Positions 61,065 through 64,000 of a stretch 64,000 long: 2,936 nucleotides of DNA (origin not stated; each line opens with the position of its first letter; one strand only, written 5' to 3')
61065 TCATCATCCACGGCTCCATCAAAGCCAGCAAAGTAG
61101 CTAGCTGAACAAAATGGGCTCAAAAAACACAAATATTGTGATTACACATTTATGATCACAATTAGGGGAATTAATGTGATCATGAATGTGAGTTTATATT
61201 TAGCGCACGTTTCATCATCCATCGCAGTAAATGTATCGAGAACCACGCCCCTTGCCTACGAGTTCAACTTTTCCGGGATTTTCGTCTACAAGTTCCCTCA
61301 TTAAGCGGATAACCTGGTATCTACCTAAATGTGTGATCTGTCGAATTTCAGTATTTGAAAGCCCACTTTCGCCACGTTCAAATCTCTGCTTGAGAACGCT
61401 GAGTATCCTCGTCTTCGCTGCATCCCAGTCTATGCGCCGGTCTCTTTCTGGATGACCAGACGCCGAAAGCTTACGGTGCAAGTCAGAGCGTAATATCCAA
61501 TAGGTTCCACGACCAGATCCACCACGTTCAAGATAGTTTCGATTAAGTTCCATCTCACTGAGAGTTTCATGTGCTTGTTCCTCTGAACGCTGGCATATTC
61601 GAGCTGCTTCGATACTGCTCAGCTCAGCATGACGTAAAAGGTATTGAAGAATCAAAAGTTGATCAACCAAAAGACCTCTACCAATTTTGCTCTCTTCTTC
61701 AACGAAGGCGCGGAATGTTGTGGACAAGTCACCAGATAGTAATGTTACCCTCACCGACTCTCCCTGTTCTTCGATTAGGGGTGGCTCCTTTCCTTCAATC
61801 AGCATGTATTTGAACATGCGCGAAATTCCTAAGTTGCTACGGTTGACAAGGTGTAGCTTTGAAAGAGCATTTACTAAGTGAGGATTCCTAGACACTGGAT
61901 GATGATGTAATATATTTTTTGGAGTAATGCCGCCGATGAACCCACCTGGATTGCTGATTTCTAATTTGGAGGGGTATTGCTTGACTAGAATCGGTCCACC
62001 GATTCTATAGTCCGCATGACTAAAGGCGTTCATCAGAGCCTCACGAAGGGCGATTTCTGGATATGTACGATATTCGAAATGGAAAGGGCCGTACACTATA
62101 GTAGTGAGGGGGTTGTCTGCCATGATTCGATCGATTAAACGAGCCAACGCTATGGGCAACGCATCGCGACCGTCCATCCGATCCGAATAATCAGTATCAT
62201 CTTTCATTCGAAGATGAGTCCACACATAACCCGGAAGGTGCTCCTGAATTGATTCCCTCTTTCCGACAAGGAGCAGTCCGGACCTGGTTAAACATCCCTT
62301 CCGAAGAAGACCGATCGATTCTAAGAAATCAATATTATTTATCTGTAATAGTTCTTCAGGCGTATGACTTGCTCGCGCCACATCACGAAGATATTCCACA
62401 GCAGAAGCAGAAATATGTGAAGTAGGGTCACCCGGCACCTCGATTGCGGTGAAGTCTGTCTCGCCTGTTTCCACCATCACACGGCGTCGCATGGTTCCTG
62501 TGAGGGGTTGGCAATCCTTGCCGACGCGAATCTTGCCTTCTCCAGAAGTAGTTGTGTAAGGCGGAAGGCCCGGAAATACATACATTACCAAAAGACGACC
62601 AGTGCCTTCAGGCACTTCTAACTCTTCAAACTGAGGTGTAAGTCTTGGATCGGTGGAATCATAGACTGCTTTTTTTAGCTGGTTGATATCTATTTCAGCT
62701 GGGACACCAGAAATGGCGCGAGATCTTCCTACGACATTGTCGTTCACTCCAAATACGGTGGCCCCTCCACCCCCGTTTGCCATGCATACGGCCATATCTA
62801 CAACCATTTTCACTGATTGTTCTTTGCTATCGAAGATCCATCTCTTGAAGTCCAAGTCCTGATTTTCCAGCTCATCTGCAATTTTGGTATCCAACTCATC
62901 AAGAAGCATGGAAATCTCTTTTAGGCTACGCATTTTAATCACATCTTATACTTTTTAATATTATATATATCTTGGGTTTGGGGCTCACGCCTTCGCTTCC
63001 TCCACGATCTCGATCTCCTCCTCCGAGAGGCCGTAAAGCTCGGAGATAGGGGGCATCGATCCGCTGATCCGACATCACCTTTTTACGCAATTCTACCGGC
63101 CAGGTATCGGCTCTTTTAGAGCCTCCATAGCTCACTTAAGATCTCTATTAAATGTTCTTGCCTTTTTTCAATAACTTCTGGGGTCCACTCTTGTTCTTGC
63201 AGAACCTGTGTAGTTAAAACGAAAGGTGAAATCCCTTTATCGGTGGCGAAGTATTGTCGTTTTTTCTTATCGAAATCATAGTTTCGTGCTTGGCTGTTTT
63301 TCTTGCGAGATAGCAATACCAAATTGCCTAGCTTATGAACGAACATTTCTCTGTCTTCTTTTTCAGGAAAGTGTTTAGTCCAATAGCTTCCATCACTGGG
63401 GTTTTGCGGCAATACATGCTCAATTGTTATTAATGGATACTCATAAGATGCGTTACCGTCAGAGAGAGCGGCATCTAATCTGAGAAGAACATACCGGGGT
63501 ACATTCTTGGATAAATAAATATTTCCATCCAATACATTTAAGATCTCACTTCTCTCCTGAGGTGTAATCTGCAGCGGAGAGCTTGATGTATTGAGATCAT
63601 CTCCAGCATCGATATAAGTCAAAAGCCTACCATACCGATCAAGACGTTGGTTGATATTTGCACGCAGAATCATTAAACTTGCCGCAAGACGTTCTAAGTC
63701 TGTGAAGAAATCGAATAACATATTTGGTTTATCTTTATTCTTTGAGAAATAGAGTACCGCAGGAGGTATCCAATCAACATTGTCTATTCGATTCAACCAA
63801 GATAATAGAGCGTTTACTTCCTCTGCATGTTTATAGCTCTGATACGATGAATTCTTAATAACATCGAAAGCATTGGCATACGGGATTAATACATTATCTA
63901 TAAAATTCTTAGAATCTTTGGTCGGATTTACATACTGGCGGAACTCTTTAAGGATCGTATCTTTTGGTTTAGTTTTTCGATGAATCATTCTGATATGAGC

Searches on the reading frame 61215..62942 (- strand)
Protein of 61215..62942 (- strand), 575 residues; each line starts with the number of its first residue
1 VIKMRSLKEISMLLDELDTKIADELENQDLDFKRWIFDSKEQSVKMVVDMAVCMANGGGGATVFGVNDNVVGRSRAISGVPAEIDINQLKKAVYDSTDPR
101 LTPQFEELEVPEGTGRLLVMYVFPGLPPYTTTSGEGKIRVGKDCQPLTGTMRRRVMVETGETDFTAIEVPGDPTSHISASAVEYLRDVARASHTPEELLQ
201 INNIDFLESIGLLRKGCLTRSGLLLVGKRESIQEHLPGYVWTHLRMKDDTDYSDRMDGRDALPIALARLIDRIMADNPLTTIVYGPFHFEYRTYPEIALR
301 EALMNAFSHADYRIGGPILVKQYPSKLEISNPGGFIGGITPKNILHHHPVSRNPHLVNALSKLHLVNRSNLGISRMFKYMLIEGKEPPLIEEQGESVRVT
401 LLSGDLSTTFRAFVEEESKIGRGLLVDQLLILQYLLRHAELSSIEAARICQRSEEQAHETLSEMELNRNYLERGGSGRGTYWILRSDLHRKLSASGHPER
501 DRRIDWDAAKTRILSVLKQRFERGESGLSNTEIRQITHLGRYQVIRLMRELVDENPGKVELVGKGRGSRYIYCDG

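Call 37: search_protein_families(library=pfam, proteins=[window:61215-62942:-], max_evalue=0.001)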
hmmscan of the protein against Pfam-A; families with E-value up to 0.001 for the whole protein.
window:61215-62942:- (575 aa): 2 families
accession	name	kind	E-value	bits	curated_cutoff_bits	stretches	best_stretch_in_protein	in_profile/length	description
PF13749.12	HATPase_c_4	-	4e-17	62.4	26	1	315-401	1-89/89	Putative ATP-dependent DNA helicase recG C-terminal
PF04326.19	SLFN_AlbA_2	-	6.6e-16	59.3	25.3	1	26-147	1-117/118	Schlafen, AlbA_2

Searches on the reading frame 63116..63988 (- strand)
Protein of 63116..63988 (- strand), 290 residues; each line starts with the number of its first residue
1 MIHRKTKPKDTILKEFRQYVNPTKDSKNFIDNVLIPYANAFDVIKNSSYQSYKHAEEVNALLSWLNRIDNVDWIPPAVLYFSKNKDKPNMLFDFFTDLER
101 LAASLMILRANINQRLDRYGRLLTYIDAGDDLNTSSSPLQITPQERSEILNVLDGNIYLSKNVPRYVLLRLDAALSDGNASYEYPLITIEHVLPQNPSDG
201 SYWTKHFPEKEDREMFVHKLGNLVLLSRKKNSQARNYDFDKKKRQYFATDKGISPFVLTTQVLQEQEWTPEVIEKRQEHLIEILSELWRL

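Call 37: search_protein_families(library=pfam, proteins=[window:63116-63988:-], max_evalue=0.001)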
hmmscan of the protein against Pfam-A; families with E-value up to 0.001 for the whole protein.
window:63116-63988:- (290 aa): 1 family
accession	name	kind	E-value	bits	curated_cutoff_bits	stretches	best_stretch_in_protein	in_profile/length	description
PF07510.16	GmrSD_C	-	9.2e-32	110.2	23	1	159-282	18-137/138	GmrSD restriction endonucleases, C-terminal domain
